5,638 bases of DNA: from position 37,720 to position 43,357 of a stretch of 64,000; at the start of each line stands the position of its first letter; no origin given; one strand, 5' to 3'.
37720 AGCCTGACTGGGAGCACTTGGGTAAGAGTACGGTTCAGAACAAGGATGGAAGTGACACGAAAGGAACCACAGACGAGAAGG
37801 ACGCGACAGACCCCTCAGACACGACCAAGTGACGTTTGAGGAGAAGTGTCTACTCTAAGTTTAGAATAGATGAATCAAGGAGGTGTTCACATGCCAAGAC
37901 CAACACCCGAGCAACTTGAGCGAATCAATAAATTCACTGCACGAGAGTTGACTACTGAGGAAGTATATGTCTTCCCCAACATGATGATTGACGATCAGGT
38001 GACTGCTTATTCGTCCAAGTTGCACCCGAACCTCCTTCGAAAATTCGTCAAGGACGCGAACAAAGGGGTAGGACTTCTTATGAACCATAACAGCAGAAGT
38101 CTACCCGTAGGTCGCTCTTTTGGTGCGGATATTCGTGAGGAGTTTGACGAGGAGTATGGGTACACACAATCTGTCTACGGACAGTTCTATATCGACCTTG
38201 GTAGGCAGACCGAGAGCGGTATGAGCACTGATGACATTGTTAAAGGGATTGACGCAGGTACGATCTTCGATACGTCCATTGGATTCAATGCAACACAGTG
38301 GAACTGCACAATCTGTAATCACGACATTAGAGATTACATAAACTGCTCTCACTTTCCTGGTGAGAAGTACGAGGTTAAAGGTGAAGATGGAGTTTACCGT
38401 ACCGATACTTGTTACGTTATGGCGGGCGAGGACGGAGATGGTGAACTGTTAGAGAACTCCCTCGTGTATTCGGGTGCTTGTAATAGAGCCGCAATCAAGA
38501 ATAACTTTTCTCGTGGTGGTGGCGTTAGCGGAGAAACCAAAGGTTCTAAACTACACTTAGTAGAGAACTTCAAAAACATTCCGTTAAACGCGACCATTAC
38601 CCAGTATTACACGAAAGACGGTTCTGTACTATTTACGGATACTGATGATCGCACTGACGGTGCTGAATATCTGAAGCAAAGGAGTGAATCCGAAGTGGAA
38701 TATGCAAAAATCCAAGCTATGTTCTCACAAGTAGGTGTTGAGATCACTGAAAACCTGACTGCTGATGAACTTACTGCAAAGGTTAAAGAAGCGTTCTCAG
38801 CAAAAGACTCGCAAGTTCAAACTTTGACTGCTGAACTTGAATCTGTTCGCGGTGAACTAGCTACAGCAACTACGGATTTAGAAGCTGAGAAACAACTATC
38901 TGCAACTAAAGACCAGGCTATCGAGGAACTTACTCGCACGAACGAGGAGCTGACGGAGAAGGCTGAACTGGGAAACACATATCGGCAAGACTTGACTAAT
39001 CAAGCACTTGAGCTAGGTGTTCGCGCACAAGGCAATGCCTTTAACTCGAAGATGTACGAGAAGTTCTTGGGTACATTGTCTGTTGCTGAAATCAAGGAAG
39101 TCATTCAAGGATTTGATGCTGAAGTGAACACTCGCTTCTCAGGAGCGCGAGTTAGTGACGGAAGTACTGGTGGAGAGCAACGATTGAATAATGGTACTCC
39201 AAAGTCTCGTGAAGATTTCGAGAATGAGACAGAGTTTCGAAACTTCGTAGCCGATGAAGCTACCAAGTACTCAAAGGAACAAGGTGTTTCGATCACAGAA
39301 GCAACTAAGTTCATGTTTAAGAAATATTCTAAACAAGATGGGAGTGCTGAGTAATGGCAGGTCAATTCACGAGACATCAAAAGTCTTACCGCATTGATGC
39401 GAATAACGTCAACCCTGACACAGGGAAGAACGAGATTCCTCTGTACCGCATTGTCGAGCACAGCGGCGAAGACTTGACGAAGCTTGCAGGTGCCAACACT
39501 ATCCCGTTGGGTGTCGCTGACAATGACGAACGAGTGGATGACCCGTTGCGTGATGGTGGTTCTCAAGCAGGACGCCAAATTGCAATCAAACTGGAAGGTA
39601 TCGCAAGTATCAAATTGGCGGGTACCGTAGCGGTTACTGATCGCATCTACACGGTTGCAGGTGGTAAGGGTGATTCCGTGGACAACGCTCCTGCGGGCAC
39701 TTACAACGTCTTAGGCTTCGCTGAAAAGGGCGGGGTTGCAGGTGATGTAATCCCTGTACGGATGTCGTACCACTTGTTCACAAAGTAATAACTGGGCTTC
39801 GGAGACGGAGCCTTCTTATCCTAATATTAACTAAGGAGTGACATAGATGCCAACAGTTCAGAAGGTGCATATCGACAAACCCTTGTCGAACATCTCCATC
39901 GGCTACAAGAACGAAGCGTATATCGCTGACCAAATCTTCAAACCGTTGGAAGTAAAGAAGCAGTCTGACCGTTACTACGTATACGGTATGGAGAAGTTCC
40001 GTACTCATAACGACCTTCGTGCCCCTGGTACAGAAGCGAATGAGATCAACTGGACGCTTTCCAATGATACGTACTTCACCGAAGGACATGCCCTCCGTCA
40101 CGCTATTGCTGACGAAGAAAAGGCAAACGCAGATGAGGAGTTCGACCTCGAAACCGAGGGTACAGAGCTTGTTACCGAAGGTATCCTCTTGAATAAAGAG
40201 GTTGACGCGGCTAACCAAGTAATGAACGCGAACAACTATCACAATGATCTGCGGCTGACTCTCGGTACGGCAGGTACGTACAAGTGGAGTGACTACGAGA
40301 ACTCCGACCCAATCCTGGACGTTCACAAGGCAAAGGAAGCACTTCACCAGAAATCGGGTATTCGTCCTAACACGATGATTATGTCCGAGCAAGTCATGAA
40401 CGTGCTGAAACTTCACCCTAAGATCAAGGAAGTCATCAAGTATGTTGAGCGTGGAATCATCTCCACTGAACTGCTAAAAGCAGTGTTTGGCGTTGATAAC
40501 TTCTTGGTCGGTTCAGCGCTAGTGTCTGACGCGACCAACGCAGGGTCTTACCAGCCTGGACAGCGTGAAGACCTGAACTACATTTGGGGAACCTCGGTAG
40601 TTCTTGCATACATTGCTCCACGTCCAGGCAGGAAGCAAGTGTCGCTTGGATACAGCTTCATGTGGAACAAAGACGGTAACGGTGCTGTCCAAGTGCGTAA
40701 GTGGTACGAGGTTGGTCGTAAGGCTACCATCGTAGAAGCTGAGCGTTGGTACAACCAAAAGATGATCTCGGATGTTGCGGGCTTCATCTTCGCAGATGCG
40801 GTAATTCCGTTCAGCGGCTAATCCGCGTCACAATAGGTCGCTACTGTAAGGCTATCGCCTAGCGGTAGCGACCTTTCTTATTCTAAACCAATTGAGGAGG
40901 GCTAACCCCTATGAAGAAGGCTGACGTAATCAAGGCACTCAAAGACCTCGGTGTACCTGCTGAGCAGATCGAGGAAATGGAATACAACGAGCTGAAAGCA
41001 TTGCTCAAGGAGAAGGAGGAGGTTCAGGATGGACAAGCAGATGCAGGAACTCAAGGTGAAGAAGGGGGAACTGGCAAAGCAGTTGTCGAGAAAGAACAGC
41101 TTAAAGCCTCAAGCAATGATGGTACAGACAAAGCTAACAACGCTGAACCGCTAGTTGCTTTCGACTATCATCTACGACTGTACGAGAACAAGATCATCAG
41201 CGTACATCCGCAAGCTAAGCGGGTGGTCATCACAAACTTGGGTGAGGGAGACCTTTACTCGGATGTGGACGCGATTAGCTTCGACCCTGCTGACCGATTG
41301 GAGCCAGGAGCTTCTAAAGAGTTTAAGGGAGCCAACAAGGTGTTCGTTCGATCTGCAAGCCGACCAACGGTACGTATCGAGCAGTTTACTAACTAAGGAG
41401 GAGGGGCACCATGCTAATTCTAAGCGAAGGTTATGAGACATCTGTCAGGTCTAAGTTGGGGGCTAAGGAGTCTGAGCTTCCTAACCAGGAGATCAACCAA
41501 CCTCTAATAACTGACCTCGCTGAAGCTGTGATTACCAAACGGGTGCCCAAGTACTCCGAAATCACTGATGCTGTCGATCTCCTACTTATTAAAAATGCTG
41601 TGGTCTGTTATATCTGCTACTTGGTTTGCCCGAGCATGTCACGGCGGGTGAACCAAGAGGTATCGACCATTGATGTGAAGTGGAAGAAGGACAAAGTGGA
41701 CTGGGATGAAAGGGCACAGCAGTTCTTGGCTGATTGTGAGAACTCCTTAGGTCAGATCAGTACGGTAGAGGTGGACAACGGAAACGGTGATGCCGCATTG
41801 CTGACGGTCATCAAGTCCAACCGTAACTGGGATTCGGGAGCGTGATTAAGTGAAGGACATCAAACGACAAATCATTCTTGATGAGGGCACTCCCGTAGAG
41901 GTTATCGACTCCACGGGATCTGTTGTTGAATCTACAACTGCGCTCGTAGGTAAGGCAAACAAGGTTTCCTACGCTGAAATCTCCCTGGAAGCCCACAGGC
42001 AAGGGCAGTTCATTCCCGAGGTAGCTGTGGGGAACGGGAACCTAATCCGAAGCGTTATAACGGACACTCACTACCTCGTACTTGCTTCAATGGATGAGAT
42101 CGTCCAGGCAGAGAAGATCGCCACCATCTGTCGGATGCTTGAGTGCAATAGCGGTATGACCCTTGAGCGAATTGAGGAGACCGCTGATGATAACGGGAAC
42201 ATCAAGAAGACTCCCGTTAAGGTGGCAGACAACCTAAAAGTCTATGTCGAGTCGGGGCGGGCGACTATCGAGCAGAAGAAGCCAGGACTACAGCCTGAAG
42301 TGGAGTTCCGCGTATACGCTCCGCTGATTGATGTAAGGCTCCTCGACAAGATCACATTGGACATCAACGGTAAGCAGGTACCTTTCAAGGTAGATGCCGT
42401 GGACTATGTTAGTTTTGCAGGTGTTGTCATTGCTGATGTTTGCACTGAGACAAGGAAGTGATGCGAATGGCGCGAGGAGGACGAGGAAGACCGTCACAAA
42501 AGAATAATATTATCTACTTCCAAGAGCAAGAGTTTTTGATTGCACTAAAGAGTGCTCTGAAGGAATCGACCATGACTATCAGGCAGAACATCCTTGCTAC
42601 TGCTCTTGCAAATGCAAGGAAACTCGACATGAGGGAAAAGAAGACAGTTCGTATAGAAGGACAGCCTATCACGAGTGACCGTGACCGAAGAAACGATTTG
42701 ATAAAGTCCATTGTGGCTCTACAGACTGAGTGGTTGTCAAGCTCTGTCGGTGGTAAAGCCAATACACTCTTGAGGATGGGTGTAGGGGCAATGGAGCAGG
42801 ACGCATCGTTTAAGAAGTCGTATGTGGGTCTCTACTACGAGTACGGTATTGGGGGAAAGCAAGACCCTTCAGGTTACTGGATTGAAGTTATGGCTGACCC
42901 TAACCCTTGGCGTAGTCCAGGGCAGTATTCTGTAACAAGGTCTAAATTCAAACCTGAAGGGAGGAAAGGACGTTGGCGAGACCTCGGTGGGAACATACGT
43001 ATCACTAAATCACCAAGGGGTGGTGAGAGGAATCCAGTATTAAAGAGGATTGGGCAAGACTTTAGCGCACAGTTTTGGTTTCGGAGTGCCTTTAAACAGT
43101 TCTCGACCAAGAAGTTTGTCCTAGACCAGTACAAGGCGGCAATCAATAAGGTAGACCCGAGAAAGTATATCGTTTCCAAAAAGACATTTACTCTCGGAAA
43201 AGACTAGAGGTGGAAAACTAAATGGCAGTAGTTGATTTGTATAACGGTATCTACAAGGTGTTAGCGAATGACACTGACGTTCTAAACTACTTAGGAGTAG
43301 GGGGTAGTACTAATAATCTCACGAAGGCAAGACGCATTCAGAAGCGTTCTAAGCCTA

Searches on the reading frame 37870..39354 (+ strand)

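Call 11: search_protein_families(library=phrogs, proteins=[window:37870-39354:+], max_evalue=0.001)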
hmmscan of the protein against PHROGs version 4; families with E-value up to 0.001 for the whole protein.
window:37870-39354:+ (494 aa): 3 families
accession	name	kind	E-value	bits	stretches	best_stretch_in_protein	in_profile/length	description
phrog_37798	-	unknown function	9.7e-56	190.8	1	8-436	1-438/490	-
phrog_16951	-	unknown function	9.8e-19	68.6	1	12-170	16-170/312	-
phrog_37797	-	unknown function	3.5e-10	40.5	1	67-355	73-343/398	-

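Call 12: search_protein_families(library=pfam, proteins=[window:37870-39354:+], max_evalue=0.01)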
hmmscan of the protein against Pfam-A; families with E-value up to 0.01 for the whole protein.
window:37870-39354:+ (494 aa): 0 families

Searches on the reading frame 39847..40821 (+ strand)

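Call 11: search_protein_families(library=phrogs, proteins=[window:39847-40821:+], max_evalue=0.001)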
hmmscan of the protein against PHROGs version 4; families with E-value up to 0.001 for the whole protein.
window:39847-40821:+ (324 aa): 3 families
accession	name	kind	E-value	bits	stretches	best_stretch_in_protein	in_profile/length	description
phrog_1005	-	head and packaging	9.2e-89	298.8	1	4-319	7-314/315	major head protein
phrog_29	-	head and packaging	2e-09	38.1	1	140-208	182-248/439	major head protein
phrog_1650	-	head and packaging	2.3e-05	24.8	1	118-301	134-281/300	major head protein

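Call 12: search_protein_families(library=pfam, proteins=[window:39847-40821:+], max_evalue=0.01)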
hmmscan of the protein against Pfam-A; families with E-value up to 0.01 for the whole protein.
window:39847-40821:+ (324 aa): 1 family
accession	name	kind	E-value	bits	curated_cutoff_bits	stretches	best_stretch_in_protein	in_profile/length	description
PF03864.22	Phage_cap_E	-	1.9e-07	30.9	22.9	1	107-206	120-223/329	Phage major capsid protein E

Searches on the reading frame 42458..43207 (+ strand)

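Call 11: search_protein_families(library=phrogs, proteins=[window:42458-43207:+], max_evalue=0.001)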
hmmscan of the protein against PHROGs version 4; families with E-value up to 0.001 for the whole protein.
window:42458-43207:+ (249 aa): 1 family
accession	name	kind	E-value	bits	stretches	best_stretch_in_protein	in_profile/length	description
phrog_34110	-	unknown function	2.9e-05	25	1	93-236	59-198/209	-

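Call 12: search_protein_families(library=pfam, proteins=[window:42458-43207:+], max_evalue=0.01)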
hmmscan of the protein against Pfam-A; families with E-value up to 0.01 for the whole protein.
window:42458-43207:+ (249 aa): 0 families
